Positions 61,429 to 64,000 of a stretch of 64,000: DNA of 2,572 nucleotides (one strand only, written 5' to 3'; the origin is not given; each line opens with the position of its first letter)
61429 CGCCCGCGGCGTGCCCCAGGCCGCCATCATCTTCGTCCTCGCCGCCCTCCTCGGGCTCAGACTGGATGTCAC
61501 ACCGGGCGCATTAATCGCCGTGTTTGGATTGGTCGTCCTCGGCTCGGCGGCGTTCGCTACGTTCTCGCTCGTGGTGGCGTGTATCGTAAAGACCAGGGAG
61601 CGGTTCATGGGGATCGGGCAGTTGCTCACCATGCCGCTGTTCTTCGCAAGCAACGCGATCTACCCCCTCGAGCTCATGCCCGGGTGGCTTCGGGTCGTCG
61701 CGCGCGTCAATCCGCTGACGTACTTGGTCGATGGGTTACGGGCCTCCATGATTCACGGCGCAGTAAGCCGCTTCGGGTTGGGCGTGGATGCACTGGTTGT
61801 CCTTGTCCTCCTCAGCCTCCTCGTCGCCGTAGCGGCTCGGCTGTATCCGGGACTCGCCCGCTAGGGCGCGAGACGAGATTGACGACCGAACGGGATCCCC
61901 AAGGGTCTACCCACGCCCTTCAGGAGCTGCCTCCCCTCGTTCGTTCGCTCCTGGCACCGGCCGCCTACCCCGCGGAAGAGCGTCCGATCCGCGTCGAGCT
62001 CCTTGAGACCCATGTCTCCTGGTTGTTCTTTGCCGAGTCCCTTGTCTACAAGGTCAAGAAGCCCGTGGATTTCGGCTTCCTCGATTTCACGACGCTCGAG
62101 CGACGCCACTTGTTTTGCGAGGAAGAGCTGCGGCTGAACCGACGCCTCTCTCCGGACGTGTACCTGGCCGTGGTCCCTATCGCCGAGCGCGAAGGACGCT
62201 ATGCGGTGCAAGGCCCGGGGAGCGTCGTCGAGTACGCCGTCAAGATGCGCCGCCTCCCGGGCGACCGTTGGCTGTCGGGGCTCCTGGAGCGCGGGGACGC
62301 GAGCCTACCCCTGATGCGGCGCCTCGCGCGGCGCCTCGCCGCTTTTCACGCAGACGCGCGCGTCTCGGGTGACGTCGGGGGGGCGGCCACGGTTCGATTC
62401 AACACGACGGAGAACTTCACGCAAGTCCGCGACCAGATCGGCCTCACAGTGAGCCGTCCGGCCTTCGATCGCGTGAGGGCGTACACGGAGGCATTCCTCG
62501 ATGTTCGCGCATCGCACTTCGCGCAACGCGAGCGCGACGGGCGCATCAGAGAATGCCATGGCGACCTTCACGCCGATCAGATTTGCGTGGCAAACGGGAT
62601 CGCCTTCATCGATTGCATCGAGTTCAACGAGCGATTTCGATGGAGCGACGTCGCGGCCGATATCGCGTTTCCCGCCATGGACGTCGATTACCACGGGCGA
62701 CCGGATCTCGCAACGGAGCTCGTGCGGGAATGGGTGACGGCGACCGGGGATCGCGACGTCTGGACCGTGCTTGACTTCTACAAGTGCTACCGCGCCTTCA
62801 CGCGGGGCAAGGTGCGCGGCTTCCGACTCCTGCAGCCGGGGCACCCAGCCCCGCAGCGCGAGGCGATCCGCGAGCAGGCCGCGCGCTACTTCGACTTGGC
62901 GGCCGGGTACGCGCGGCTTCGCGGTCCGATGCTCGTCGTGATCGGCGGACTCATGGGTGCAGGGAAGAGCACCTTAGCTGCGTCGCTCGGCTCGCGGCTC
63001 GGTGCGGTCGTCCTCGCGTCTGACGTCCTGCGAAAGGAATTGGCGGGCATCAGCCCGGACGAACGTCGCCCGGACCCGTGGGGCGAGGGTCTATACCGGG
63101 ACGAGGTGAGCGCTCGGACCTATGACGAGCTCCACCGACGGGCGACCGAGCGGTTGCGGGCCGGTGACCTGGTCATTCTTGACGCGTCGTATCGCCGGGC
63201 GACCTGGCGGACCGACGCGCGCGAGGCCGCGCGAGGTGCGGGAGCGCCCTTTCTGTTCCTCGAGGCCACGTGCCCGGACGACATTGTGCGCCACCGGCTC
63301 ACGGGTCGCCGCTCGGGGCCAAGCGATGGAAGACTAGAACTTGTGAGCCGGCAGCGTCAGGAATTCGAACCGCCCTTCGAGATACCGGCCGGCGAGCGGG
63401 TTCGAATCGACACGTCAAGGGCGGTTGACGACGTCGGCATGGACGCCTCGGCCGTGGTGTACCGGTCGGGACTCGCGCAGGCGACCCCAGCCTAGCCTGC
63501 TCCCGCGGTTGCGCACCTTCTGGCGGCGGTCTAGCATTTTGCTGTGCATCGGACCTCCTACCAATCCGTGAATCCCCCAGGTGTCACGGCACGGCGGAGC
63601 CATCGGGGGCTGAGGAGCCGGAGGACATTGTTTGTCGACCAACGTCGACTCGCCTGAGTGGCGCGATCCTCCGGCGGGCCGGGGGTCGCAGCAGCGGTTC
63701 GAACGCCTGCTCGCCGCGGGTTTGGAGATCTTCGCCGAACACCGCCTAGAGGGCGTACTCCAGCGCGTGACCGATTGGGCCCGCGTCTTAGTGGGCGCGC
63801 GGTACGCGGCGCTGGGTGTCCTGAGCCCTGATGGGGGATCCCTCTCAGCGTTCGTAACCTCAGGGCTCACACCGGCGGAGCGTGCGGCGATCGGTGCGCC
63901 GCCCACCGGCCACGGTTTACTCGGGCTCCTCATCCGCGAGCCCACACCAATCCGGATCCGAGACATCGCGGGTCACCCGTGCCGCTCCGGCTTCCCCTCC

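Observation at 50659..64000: Stress/dormancy island whose gene families mirror the mycobacterial DosR regulon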

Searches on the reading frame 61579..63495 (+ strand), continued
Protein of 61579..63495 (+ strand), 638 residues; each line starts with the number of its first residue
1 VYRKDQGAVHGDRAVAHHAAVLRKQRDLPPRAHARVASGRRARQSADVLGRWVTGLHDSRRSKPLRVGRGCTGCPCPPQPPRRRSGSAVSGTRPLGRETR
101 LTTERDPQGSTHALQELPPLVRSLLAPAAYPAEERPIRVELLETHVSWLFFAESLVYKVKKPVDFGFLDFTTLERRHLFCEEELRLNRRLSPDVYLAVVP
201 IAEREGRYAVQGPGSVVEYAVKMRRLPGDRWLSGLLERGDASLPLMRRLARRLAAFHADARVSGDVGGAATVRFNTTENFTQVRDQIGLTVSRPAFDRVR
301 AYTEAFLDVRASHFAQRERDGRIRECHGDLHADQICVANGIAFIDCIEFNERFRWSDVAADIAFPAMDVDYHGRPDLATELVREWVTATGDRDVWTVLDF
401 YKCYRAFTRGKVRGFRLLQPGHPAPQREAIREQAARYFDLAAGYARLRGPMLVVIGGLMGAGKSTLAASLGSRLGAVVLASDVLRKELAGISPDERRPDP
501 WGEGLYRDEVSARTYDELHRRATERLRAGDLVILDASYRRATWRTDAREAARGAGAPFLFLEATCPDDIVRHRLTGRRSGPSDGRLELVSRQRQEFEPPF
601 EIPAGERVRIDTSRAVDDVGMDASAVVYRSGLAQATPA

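Call 61: find_encoding_contigs(protein=P0139, flank=10000, max_places=1)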
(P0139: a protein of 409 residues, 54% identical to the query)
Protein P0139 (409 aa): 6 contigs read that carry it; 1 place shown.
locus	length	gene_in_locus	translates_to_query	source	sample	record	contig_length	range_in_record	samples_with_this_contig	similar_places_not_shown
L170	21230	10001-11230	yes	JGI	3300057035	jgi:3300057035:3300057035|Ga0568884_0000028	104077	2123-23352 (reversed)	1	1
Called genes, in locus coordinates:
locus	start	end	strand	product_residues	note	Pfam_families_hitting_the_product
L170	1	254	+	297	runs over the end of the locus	PF01066:CDP-OH_P_transf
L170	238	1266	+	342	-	PF01408:GFO_IDH_MocA, PF22725:GFO_IDH_MocA_C3, PF02894:GFO_IDH_MocA_C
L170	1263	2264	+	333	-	PF03706:LPG_synthase_TM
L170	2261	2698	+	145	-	-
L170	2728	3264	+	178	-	PF01066:CDP-OH_P_transf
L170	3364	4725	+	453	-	PF00324:AA_permease, PF13520:AA_permease_2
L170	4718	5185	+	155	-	PF03061:4HBT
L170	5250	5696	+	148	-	PF07681:DoxX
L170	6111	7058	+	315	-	PF00582:Usp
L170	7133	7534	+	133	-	PF00571:CBS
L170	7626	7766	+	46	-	-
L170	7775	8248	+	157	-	PF00116:COX2 (weak), PF13473:Cupredoxin_1 (weak)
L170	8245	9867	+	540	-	PF00115:COX1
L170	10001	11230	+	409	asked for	PF01590:GAF, PF13185:GAF_2, PF13492:GAF_3 (faint), PF00512:HisKA, PF02518:HATPase_c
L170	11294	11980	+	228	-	PF00072:Response_reg, PF00486:Trans_reg_C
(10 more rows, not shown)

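Call 62: find_encoding_contigs(protein=P0217, flank=10000, max_places=1)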
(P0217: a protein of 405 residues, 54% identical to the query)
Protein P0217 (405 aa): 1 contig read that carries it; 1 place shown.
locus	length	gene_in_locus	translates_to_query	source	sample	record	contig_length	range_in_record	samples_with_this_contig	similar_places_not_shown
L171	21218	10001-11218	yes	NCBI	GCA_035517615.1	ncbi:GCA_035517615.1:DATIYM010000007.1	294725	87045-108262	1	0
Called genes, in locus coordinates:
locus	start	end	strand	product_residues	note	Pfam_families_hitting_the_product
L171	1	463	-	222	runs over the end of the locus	PF00561:Abhydrolase_1 (faint), PF12146:Hydrolase_4 (faint)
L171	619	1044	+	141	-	-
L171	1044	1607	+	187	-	PF14512:TM1586_NiRdase (faint), PF00881:Nitroreductase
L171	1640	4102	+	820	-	PF01326:PPDK_N, PF00391:PEP-utilizers, PF02896:PEP-utilizers_C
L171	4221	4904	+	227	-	PF04972:BON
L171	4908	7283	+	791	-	PF09364:XFP_N, PF03894:XFP, PF09363:XFP_C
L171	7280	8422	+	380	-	PF00871:Acetate_kinase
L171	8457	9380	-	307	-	PF00582:Usp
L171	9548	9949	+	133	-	PF00571:CBS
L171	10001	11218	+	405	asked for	PF01590:GAF, PF13185:GAF_2, PF00512:HisKA, PF13581:HATPase_c_2 (weak), PF02518:HATPase_c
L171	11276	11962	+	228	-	PF00072:Response_reg, PF00486:Trans_reg_C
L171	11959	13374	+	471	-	PF00672:HAMP (weak), PF00512:HisKA, PF02518:HATPase_c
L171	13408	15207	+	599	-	PF00122:E1-E2_ATPase, PF00702:Hydrolase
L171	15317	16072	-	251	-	PF12811:BaxI_1, PF01027:Bax1-I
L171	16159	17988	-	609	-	PF01401:Peptidase_M2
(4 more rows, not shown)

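Call 63: find_encoding_contigs(protein=P0200, flank=10000, max_places=1)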
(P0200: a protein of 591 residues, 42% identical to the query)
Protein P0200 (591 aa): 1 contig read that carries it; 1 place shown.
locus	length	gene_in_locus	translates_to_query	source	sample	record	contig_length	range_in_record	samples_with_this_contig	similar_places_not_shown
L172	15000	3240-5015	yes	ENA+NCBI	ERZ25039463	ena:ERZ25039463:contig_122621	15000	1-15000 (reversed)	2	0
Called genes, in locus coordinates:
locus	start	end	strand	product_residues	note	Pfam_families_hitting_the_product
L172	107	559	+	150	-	PF04075:F420H2_quin_red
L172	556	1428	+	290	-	PF02678:Pirin, PF05726:Pirin_C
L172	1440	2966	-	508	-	PF00496:SBP_bac_5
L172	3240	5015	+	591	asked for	PF01590:GAF, PF13185:GAF_2, PF13492:GAF_3 (weak), PF01590:GAF, PF13185:GAF_2, PF13492:GAF_3 (weak), PF00512:HisKA, PF02518:HATPase_c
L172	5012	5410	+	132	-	PF00072:Response_reg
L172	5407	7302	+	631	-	PF00072:Response_reg, PF00989:PAS, PF08448:PAS_4, PF13188:PAS_8 (weak), PF13426:PAS_9, PF00512:HisKA (weak), PF02518:HATPase_c, PF00072:Response_reg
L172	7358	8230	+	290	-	PF00483:NTP_transferase, PF12804:NTP_transf_3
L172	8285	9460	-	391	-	PF13433:Peripla_BP_5, PF13458:Peripla_BP_6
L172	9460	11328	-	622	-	PF00501:AMP-binding, PF23562:AMP-binding_C_3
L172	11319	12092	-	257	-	PF00005:ABC_tran, PF13304:AAA_21 (weak)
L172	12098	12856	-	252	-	PF13476:AAA_23 (weak), PF00005:ABC_tran, PF13304:AAA_21 (faint), PF12399:BCA_ABC_TP_C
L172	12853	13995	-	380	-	PF02653:BPD_transp_2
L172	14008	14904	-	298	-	PF02653:BPD_transp_2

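Call 78: predict_structure(alignment_id=A2)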
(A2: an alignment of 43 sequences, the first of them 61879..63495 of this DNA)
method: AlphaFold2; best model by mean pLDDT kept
length: 538 residues; sequences in the alignment: 43
mean_pLDDT: 92.2   pTM: 0.90
mean pLDDT of the five models: 92.2, 91.8, 90.7, 90.7, 90.5
residues with pLDDT >= 90: 438; 70-90: 79; 50-70: 8; < 50: 13
segments of 3 or more residues with pLDDT < 50: 1-12
pLDDT, mean of each block of 10 residues (from residue 1): 35 74 97 96 91 96 84 94 91 96 96 96 95 97 98 96 87 95 96 96 97 95 92 92 78 91 98 98 98 96 98 91 94 98 95 96 96 96 94 84 86 97 98 97 98 97 96 85 83 92 96 96 97 75
secondary structure, 60 per line:
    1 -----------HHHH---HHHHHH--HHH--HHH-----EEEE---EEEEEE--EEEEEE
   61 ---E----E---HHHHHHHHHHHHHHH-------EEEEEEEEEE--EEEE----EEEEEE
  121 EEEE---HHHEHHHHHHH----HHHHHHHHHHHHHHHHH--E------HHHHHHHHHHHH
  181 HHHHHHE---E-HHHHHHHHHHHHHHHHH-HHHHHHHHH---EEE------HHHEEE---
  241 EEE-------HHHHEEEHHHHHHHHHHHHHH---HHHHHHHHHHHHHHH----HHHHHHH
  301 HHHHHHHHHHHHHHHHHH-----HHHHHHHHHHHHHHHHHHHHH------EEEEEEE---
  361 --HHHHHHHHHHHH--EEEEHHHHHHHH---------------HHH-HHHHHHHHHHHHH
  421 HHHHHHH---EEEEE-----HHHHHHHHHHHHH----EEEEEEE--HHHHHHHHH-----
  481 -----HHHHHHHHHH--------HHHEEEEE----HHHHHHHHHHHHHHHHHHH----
elements in order: H12-15 H19-24 E40-43 E47-52 E55-60 H73-87 E95-104 E107-110 E115-124 H132-138 H143-159 H169-186 H193-209 H211-219 E223-225 E235-237 E241-243 H251-254 E255-257 H258-271 H275-289 H294-318 H324-344 E351-357 H363-374 E377-380 H381-388 H408-427 E431-435 H441-453 E458-464 H467-475 H486-495 E507-511 H516-534

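Call 81: fold_search(model_id=the predicted structure, library=pdb)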
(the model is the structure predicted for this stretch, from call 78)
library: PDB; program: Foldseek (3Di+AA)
matches with E <= 10: 1352; with E <= 0.001: 270
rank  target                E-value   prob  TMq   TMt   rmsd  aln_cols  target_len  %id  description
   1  1knq_A                1.0e-06  1.00  0.26  0.75   4.2       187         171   19  Crystal structure of gluconate kinase (released 2002-05-29)
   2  3t61_A                1.4e-06  1.00  0.25  0.68   4.9       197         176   19  Crystal Structure of a gluconokinase from Sinorhizobium meliloti 1021 (released 2011-08-17)
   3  3t61_B                1.6e-06  1.00  0.24  0.67   5.0       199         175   20  Crystal Structure of a gluconokinase from Sinorhizobium meliloti 1021 (released 2011-08-17)
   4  3mes_A                1.6e-06  1.00  0.38  0.53   6.2       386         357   12  Crystal structure of choline kinase from Cryptosporidium parvum Iowa II, cgd3_2030 (released 2010-04-07)
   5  1ko5_A                2.0e-06  1.00  0.25  0.71   4.4       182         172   19  Crystal structure of gluconate kinase (released 2002-05-29)
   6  1ko8_B                3.1e-06  1.00  0.26  0.75   3.8       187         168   18  Crystal structure of gluconate kinase (released 2002-05-29)
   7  1ko4_B                3.4e-06  1.00  0.25  0.77   4.0       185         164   18  Crystal structure of gluconate kinase (released 2002-05-29)
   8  1ko1_A                3.7e-06  1.00  0.24  0.75   4.4       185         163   17  Crystal structure of gluconate kinase (released 2002-05-29)
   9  3mes_B                4.3e-06  1.00  0.38  0.53   6.1       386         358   12  Crystal structure of choline kinase from Cryptosporidium parvum Iowa II, cgd3_2030 (released 2010-04-07)
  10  1ko4_A                5.8e-06  1.00  0.25  0.77   4.1       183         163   17  Crystal structure of gluconate kinase (released 2002-05-29)
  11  1ko1_B                7.4e-06  1.00  0.25  0.78   3.9       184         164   19  Crystal structure of gluconate kinase (released 2002-05-29)
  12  2rhm_C                8.5e-06  1.00  0.28  0.70   4.4       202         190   22  Crystal structure of a putative kinase (caur_3907) from chloroflexus aurantiacus j-10-fl at 1.70 A resolution (released 2007-11-20)
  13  4gp6_A                1.0e-05  1.00  0.23  0.67   3.5       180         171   19  Polynucleotide kinase (released 2012-11-14)
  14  3qpw                  1.0e-05  1.00  0.26  0.32   7.1       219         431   16  PFKFB3 in complex with Aluminum Tetrafluoride (released 2012-02-08)
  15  2pul_B                1.0e-05  1.00  0.30  0.41   9.9       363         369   12  Structures of 5-methylthioribose kinase reveal substrate specificity and unusual mode of nucleotide binding (released 2007-05-22)
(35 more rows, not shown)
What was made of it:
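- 61879..63495 (+): Two-domain kinase: an N-terminal APH/choline-kinase-like fold plus a C-terminal P-loop (AAA_33) kinase, the architecture attributed to Rv2004c. The AlphaFold model (pLDDT 92) matches choline kinase, MTR kinase, capreomycin phosphotransferase and APH(3'') in the N-domain, and gluconate/polynucleotide kinase in the C-domain (calls 78, 81).
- Checked: A pLDDT-92 model matches the choline-kinase/MTR-kinase/APH fold in its N-terminal domain and gluconate/polynucleotide kinases in its C-terminal domain (calls 78, 81).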

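Call 84: search_protein_families(library=pfam, proteins=[L016:1316-3007:-, L016:657-1319:-, L016:17-583:-, L016:3495-4559:+, L016:4621-5136:+, L002:17421-18608:+, L002:13262-14365:-, L002:11966-13246:+, L002:14209-15009:-, L002:7982-8764:+], max_evalue=0.001)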
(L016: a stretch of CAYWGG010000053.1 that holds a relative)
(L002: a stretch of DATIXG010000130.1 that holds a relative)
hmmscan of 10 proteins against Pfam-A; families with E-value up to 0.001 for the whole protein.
L016:1316-3007:- (563 aa): 6 families
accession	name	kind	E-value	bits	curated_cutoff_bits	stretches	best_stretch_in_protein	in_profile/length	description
PF13185.12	GAF_2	-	1.1e-45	155.6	28.6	2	27-166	2-136/136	GAF domain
PF01590.32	GAF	-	1.2e-38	133.1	22.4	2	29-165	2-133/133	GAF domain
PF13492.12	GAF_3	-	2.5e-19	70.4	27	2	196-333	1-129/129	GAF domain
PF07730.19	HisKA_3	-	7.5e-14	52.5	24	1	352-419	1-68/68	Histidine kinase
PF02518.31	HATPase_c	-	1.1e-11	45.5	26.4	1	461-549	5-109/111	Histidine kinase-, DNA gyrase B-, and HSP90-like ATPase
PF11849.14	DUF3369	-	3.6e-05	24.5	27.2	0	144-172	138-166/168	Domain of unknown function (DUF3369)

L016:657-1319:- (220 aa): 7 families
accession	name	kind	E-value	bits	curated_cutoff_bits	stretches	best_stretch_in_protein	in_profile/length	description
PF00072.30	Response_reg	-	1.7e-28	99.4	30.2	1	9-121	1-111/111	Response regulator receiver domain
PF00196.25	GerE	-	6.5e-19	67.8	23.5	1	154-208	2-56/57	Bacterial regulatory proteins, luxR family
PF08281.18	Sigma70_r4_2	-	1.7e-09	37.6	25.7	1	153-197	9-54/54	Sigma-70, region 4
PF13412.12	HTH_24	-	6.4e-06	26.1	21.9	1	156-191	2-39/48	Winged helix-turn-helix DNA-binding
PF13936.12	HTH_38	-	1.8e-05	24.8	27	1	151-188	1-39/44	Helix-turn-helix domain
PF04545.22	Sigma70_r4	-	3e-05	23.9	24.1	1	153-197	3-48/50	Sigma-70, region 4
PF13384.12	HTH_23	-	0.00035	20.7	24.6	1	160-191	8-39/50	Homeodomain-like domain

L016:17-583:- (188 aa): 1 family
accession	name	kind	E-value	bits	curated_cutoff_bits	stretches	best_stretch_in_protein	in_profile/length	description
PF00072.30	Response_reg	-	1e-23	84.1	30.2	1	52-163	1-110/111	Response regulator receiver domain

L016:3495-4559:+ (354 aa): 2 families
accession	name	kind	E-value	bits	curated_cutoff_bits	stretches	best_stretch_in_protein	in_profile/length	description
PF07731.20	Cu-oxidase_2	-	3.4e-13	50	20.4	1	111-192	39-136/137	Multicopper oxidase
PF07732.21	Cu-oxidase_3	-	5.2e-12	46.3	21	1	88-192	10-117/119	Multicopper oxidase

L016:4621-5136:+ (171 aa): 0 families

L002:17421-18608:+ (395 aa): 3 families
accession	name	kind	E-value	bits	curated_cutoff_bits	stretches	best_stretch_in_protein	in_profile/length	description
PF02518.31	HATPase_c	-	4.9e-23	82.1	26.4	1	283-392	5-110/111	Histidine kinase-, DNA gyrase B-, and HSP90-like ATPase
PF00512.31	HisKA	-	2.4e-12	47.1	26.9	1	167-232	1-65/66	His Kinase A (phospho-acceptor) domain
PF00672.30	HAMP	-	4.4e-05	24.2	25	1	110-162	1-52/53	HAMP domain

L002:13262-14365:- (367 aa): 1 family
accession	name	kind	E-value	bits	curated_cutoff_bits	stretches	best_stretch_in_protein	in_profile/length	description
PF00582.32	Usp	-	2.2e-42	145.4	24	2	210-344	2-141/141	Universal stress protein family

L002:11966-13246:+ (426 aa): 0 families

L002:14209-15009:- (266 aa): 1 family
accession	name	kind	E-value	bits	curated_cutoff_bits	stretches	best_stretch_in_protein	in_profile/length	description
PF13505.12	OMP_b-brl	-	1e-05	26.2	28.7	1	46-184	2-136/175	Outer membrane protein beta-barrel domain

L002:7982-8764:+ (260 aa): 0 families
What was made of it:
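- Closest known: Canonical DevS/DosR-type system in a Dehalococcoidia MAG. Different: L016 keeps the full actinobacterial architecture: GAF-GAF-HisKA_3-HATPase_c plus a REC-GerE/LuxR regulator (call 84).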

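Call 88: search_protein_families(library=padloc, proteins=[window:61879-63495:+], max_evalue=0.001)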
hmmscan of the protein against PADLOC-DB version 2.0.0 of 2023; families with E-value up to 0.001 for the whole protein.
window:61879-63495:+ (538 aa): 0 families

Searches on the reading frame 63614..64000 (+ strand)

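Call 6: search_protein_families(library=pfam, proteins=[window:63614-64000:+], max_evalue=0.01)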
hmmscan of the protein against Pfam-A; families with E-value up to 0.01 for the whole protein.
window:63614-64000:+ (129 aa): 2 families
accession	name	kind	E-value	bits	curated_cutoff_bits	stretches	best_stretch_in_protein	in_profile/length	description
PF13185.12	GAF_2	-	5.7e-06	27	28.6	1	43-128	2-82/136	GAF domain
PF01590.32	GAF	-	0.00093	20.2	22.4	1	45-124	2-74/133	GAF domain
